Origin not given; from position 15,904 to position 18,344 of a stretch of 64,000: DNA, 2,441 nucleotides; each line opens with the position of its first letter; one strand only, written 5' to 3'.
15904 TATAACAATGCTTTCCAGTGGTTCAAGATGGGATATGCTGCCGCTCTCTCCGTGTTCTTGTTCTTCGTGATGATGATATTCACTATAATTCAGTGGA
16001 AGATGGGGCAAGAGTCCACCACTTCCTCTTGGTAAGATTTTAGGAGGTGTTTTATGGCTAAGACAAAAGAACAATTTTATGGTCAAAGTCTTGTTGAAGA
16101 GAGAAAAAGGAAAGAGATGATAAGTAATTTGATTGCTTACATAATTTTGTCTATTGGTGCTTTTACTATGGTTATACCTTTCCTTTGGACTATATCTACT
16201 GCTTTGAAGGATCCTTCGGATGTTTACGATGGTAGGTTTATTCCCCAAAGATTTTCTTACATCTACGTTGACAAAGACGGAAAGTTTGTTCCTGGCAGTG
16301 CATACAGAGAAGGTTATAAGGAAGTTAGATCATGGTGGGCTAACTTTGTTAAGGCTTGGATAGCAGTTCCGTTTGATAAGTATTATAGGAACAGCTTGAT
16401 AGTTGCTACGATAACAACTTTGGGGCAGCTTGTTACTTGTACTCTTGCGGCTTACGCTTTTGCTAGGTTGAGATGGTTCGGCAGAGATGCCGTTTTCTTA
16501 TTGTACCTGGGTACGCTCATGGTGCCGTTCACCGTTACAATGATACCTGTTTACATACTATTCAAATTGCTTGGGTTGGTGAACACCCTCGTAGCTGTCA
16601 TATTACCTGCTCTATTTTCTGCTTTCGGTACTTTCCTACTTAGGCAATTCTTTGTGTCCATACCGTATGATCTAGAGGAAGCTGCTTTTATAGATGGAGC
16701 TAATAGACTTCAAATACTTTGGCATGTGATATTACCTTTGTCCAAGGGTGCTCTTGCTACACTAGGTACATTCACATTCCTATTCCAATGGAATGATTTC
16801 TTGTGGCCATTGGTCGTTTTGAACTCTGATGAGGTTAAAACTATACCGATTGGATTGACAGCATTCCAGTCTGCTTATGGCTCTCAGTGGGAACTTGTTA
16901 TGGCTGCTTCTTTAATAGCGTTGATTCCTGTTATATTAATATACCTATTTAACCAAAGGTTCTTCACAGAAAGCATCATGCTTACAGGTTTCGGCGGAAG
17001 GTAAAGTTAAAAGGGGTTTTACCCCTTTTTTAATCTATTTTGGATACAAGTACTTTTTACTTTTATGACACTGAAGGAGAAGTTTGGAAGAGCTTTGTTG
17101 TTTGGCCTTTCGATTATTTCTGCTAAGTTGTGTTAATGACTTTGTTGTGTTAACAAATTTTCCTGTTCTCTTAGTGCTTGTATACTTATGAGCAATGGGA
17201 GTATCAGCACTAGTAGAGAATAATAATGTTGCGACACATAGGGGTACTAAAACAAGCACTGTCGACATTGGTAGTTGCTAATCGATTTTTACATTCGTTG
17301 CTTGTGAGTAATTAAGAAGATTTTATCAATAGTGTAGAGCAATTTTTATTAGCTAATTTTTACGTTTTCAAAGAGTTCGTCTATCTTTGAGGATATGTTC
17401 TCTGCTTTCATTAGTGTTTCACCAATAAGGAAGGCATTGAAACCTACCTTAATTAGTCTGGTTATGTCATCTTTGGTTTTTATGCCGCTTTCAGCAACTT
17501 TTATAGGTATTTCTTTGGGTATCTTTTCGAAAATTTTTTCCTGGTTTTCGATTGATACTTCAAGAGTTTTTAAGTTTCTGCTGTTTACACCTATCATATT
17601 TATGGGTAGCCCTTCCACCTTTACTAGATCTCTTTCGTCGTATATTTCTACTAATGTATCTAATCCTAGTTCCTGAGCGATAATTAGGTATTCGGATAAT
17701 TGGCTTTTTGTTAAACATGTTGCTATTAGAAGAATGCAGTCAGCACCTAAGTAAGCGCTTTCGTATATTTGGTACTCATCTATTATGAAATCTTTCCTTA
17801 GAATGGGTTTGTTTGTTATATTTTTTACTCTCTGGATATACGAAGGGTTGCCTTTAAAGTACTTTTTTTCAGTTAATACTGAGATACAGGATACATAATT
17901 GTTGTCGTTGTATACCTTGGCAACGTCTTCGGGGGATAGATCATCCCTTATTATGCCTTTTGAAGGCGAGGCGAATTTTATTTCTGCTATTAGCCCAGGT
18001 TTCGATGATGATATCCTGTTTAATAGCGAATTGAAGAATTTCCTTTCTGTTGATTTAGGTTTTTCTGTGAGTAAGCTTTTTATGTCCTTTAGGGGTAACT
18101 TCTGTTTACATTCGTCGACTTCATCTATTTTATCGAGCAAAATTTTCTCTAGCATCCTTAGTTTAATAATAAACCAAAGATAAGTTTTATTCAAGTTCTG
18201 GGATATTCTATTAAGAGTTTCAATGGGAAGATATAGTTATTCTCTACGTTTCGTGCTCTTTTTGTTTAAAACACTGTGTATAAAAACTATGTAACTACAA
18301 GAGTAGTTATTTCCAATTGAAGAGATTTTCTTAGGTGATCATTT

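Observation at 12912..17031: rpmI is translationally coupled to a catalytically dead helicase-C-like protein and then to an orphan ABC permease pair, where rplT is normally expected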

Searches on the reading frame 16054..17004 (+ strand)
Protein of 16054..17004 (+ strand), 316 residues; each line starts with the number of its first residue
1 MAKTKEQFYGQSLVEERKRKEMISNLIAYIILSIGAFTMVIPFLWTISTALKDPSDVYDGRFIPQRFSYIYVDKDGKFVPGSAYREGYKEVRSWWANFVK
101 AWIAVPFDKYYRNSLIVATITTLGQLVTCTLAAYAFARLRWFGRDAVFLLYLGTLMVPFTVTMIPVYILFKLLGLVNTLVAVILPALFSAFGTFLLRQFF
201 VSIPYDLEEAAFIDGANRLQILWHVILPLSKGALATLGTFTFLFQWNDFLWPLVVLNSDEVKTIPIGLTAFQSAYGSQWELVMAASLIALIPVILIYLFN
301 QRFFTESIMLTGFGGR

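Call 3: search_protein_families(library=pfam, proteins=[window:16054-17004:+], max_evalue=1)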
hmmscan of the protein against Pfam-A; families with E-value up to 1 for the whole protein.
window:16054-17004:+ (316 aa): 1 family
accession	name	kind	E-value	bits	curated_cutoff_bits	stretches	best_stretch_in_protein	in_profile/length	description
PF00528.27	BPD_transp_1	-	1.6e-16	61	26.4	1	133-302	5-176/184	Binding-protein-dependent transport system inner membrane component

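Call 4: search_protein_families(library=ncbifam, proteins=[window:16054-17004:+], max_evalue=1)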
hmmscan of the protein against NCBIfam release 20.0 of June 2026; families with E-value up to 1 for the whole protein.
window:16054-17004:+ (316 aa): 18 families
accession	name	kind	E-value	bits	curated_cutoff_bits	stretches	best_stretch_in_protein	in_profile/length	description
NF008210.0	PRK10973.1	equivalog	5.3e-43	147.7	297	1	87-307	54-275/281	sn-glycerol-3-phosphate ABC transporter permease UgpE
NF040932.1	ABC_arch_GlcU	equivalog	1.3e-29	103.7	340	1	107-315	58-271/272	glucose ABC transporter permease GlcU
NF008231.0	PRK10998.1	equivalog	3.4e-24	85.9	261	1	23-308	11-289/296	maltose ABC transporter permease MalG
TIGR01581.1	Mo_ABC_porter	hypoth_equivalog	1.9e-07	30.8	210.3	1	95-293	7-219/225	ABC transporter permease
TIGR02141.1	modB_ABC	equivalog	4.6e-07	29.7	182.6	1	114-302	3-208/208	molybdate ABC transporter permease subunit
NF040931.1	ABC_arch_GlcT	equivalog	9.5e-06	25.4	360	1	194-296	160-264/278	glucose ABC transporter permease GlcT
TIGR03226.1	PhnU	equivalog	1.6e-05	24.6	283.45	1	153-295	160-292/311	2-aminoethylphosphonate ABC transporter permease subunit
NF011624.0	PRK15050.1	equivalog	3.1e-05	23.3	247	1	176-295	158-274/297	2-aminoethylphosphonate ABC transporter permease subunit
NF007047.0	PRK09500.1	equivalog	0.00022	20.9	326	1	112-250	61-201/257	spermidine/putrescine ABC transporter permease PotC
TIGR03262.1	PhnU2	equivalog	0.0005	18.8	593.25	1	97-300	42-253/546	putative 2-aminoethylphosphonate ABC transporter permease subunit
NF008232.0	PRK10999.1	equivalog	0.0006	18.7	392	1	200-250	398-448/520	maltose ABC transporter permease MalF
TIGR03416.1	ABC_choXWV_perm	equivalog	0.0012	18.3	363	1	156-232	132-205/267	choline ABC transporter permease subunit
TIGR02139.1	permease_CysT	equivalog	0.0013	18.4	246.1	1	157-241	117-196/265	sulfate ABC transporter permease subunit CysT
NF040839.1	tungstate_WtpB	equivalog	0.0044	16.7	340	1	112-238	47-186/251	tungstate ABC transporter permease WtpB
NF007963.0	PRK10683.1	equivalog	0.0047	16.4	489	1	174-300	179-305/317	putrescine ABC transporter permease PotH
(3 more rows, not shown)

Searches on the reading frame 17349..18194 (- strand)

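Call 68: search_protein_families(library=pfam, proteins=[window:17349-18194:-], max_evalue=0.001)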
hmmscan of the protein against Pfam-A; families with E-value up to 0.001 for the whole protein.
window:17349-18194:- (281 aa): 1 family
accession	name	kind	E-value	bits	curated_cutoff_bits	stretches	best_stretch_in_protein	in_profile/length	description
PF00218.27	IGPS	-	9e-78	261.4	27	1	15-274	1-254/254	Indole-3-glycerol phosphate synthase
